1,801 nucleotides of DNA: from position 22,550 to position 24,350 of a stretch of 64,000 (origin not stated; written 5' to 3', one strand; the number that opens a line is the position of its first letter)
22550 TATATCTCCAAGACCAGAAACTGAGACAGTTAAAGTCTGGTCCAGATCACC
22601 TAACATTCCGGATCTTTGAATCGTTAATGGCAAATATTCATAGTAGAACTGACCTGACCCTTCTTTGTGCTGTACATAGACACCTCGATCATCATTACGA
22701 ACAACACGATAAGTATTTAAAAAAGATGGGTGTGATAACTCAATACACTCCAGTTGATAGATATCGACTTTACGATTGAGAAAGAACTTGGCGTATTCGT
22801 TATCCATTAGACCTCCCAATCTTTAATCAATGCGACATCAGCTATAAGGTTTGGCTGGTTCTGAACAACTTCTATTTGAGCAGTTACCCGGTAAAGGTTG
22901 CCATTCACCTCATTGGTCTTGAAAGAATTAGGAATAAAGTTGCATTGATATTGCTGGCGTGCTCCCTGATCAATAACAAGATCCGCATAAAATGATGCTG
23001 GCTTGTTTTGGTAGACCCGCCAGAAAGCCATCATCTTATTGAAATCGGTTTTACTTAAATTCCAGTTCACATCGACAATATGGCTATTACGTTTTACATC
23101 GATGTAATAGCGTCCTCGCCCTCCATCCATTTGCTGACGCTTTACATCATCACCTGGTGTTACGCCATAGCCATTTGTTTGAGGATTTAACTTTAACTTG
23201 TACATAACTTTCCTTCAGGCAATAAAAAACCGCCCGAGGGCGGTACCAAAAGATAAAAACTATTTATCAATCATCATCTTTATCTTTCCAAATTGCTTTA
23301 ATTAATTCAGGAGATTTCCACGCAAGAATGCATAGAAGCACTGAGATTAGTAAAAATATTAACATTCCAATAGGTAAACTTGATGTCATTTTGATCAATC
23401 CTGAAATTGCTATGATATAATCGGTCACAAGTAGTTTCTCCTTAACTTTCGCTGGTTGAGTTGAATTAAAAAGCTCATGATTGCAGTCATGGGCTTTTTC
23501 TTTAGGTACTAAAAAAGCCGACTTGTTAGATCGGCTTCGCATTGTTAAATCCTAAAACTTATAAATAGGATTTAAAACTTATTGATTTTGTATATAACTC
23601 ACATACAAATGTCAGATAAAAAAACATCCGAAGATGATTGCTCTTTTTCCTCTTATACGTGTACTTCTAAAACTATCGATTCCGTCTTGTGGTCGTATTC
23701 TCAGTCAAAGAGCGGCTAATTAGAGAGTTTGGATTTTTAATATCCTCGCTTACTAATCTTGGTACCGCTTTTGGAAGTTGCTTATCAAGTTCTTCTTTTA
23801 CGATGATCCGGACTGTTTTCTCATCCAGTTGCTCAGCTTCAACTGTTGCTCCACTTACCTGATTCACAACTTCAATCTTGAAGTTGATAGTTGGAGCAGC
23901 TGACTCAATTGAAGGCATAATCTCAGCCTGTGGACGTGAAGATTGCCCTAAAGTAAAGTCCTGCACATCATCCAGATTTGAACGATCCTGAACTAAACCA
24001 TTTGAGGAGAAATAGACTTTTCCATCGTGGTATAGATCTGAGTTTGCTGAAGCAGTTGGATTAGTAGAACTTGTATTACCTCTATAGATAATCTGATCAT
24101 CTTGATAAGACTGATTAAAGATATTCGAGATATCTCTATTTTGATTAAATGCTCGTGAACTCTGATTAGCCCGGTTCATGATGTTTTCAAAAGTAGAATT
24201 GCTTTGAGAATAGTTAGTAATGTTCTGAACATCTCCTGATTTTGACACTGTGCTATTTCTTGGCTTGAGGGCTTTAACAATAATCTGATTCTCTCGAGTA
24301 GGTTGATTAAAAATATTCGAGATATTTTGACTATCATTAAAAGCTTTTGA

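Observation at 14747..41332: Dispersed family of ~50-aa membrane peptides behind a conserved hairpin-RBS leader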

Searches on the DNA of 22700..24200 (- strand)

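Call 14: search_dna_similar(query=window:23430-23505:-, collection=phages, mode=distant, max_rows=60, max_evalue=0.01)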
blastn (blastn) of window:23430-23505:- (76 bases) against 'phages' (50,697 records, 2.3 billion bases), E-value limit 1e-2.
Records with a match: 1; places in all: 1; records where one place covers at least 80% of the query: 0.
Best place of each record, by identity: 90-95% 1.
By first word of the organism name: Acinetobacter 1.
By host as written in the record: Acinetobacter baumannii 1.
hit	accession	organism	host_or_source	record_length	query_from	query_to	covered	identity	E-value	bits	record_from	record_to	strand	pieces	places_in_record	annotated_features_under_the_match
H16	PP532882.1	Acinetobacter phage Abau_Attikon1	Acinetobacter baumannii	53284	29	70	55%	90.7%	8e-6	54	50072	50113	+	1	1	hypothetical protein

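Call 54: search_dna_similar(query=window:22700-24200:-, collection=phages, mode=distant, max_rows=30)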
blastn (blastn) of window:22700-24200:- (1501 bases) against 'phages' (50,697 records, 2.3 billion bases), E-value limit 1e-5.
Records with a match: 33; places in all: 62; records where one place covers at least 80% of the query: 0.
Best place of each record, by identity: 80-90% 33.
By first word of the organism name: Acinetobacter 33.
By host as written in the record: Acinetobacter baumannii 15; Acinetobacter sp. 3; Acinetobacter baumannii Ab105 2; Acinetobacter baumannii 703 2; Acinetobacter baumannii YMC/09/02/B1251 2; Acinetobacter baumannii ATCC 17978 1; Acinetobacter baumannii Ab404_GEIH-2010 1; - 1; and 6 more.
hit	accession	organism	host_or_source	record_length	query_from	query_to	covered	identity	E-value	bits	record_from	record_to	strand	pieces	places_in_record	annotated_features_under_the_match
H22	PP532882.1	Acinetobacter phage Abau_Attikon1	Acinetobacter baumannii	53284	79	1494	67%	84.7%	0e+0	1109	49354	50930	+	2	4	tail tape measure protein | hypothetical protein (x5)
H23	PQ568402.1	Acinetobacter phage PhabP_R1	Acinetobacter baumannii ATCC 17978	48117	79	1500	66%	84.5%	0e+0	1087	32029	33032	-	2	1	tape measure protein | hypothetical protein (x2)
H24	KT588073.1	Acinetobacter phage Ab105-3phi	Acinetobacter baumannii Ab105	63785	79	1500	66%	83.9%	0e+0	1054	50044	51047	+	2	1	tail length tape-measure protein 1 | hypothetical protein (x2)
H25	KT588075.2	Acinetobacter phage Ab105-2phi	Acinetobacter baumannii Ab105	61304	79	1500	66%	83.9%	0e+0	1054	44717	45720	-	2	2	tail tape measure protein | hypothetical protein (x2)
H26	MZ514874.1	Acinetobacter phage Ab105-2phideltaCI404ad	Acinetobacter baumannii Ab404_GEIH-2010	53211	79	1500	66%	83.9%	0e+0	1054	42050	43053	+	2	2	tail length tape-measure protein 1 | putative minor tail protein | putative enolase-like protein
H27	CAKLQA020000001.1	Acinetobacter phage MD-2021a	not known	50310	79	1500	65%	83.9%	0e+0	1053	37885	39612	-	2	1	Uncharacterised protein (x2) | tail component of prophage CP-933X | Domain of uncharacterised function (DUF1833)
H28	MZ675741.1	Acinetobacter phage Ab1656-2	Acinetobacter baumannii 1656-2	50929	79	1500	65%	83.8%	0e+0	1048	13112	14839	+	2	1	prokaryotic membrane lipoprotein lipid attachment site | tail tape measure protein | hypothetical protein | DUF1833 family protein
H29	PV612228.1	Acinetobacter phage LPAB65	Acinetobacter baumannii LAB16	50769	79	1500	65%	83.8%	0e+0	1048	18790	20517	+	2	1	hypothetical protein (x4)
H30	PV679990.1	Acinetobacter phage LPAB85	Acinetobacter baumannii LAB7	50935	79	1500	66%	83.4%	0e+0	1041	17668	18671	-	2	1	hypothetical protein (x3)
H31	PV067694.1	Acinetobacter phage Acba_23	Acinetobacter sp. 107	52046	966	1500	36%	89.2%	0e+0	704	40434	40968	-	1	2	hypothetical protein (x2)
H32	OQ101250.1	Acinetobacter phage Acba_1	Acinetobacter baumannii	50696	966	1500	36%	88.4%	0e+0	686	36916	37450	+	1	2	putative minor tail protein | putative enolase-like protein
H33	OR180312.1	Acinetobacter phage A1626.2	Acinetobacter baumannii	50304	966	1500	36%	88.2%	0e+0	682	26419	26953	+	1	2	hypothetical protein (x2)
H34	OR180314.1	Acinetobacter phage A3926.3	Acinetobacter baumannii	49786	966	1500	36%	88.2%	0e+0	682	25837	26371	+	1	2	hypothetical protein (x2)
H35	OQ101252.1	Acinetobacter phage Aclw_8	Acinetobacter baumannii 703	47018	966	1500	36%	87.1%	8e-163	693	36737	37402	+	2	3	hypothetical protein | putative enolase-like protein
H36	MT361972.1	Acinetobacter phage Ab11510-phi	Acinetobacter baumannii Ab11510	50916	966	1494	35%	87.7%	0e+0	662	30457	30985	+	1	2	hypothetical protein (x2)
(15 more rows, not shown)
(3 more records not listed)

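Call 55: get_annotated_region(hit=H23, flank=200)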
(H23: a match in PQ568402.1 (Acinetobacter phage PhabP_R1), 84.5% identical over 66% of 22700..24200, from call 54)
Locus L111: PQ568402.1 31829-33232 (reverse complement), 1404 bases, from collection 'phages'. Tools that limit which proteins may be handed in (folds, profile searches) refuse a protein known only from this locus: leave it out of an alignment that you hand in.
description: Acinetobacter phage PhabP_R1, complete genome.
organism: Acinetobacter phage PhabP_R1 (NCBI taxid 3378228)
taxonomy: Viruses
host: Acinetobacter baumannii ATCC 17978; source: -; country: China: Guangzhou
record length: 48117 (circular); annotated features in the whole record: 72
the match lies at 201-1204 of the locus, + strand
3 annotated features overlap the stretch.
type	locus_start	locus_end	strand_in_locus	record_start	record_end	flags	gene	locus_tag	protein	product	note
CDS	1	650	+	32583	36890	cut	-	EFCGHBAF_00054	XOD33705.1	tape measure protein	label: EFCGHBAF_00054; (TMP; ORF10 protein; structural protein 1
CDS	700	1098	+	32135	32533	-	-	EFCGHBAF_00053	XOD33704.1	hypothetical protein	label: EFCGHBAF_00053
CDS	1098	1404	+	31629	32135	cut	-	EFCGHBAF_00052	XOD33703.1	hypothetical protein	label: EFCGHBAF_00052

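Call 56: get_annotated_region(hit=H29, flank=200)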
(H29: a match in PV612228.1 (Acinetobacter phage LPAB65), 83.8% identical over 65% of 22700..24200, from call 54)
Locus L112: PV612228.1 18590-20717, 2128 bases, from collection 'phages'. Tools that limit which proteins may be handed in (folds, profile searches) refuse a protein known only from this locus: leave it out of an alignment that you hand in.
description: Acinetobacter phage LPAB65, complete genome.
organism: Acinetobacter phage LPAB65 (NCBI taxid 3421155)
taxonomy: Viruses
host: Acinetobacter baumannii LAB16; source: slaughterhouse samples; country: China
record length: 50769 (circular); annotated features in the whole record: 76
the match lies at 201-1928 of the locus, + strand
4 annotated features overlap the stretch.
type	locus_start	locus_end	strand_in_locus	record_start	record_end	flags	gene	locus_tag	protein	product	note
CDS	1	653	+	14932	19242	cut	-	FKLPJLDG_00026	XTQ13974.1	hypothetical protein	-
CDS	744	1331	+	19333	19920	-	-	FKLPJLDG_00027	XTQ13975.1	hypothetical protein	-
CDS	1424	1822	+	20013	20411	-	-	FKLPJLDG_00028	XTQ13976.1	hypothetical protein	-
CDS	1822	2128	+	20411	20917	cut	-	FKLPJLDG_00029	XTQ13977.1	hypothetical protein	-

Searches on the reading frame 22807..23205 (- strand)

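Call 79: search_protein_families(library=phrogs, proteins=[window:22807-23205:-], max_evalue=0.001)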
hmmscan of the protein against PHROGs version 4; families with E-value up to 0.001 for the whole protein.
window:22807-23205:- (132 aa): 1 family
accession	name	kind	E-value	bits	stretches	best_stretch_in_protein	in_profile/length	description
phrog_384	-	head and packaging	5.4e-37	129.1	1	5-130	136-264/393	virion structural protein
